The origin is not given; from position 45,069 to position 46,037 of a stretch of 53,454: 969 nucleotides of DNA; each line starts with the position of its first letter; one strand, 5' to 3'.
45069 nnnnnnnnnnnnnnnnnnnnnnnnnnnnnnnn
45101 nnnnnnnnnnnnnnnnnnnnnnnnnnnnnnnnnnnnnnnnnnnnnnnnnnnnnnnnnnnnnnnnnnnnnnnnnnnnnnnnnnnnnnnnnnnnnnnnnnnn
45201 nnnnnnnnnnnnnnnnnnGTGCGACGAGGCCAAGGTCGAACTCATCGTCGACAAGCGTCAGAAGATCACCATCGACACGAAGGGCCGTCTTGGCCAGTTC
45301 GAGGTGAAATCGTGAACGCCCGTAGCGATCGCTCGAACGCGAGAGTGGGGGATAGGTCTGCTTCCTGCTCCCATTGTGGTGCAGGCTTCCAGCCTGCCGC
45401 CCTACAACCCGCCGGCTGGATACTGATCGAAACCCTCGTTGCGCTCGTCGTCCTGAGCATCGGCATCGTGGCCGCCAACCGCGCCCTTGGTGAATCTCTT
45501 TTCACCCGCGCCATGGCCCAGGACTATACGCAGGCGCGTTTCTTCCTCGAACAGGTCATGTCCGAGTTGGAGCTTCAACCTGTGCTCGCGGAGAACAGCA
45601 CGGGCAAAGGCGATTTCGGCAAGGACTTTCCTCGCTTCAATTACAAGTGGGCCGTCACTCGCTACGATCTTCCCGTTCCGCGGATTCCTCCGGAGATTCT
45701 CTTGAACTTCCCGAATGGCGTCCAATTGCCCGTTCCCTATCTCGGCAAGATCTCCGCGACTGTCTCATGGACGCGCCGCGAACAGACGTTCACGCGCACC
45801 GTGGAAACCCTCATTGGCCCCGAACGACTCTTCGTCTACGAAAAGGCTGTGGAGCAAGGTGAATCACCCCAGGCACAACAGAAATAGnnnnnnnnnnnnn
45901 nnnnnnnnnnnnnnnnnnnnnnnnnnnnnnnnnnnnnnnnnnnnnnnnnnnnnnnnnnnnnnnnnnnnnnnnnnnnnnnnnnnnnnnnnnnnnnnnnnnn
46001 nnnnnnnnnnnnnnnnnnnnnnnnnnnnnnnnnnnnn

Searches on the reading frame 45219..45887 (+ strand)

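Call 16: search_protein_families(library=pfam, proteins=[window:45219-45887:+], max_evalue=0.01)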
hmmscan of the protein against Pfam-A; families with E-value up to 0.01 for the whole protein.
window:45219-45887:+ (222 aa): 0 families

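Call 22: search_protein_families(library=pfam, proteins=[window:45219-45887:+], max_evalue=0.01)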
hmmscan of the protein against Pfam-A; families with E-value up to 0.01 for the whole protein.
window:45219-45887:+ (222 aa): 0 families

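Call 67: search_protein_families(library=pfam, proteins=[window:45219-45884:+], max_evalue=1)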
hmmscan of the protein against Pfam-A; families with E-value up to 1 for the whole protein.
window:45219-45884:+ (222 aa): 1 family
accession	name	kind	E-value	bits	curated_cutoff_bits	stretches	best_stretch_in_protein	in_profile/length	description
PF07963.17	N_methyl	-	0.074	13.1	21.2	1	69-86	9-26/27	Prokaryotic N-terminal methylation motif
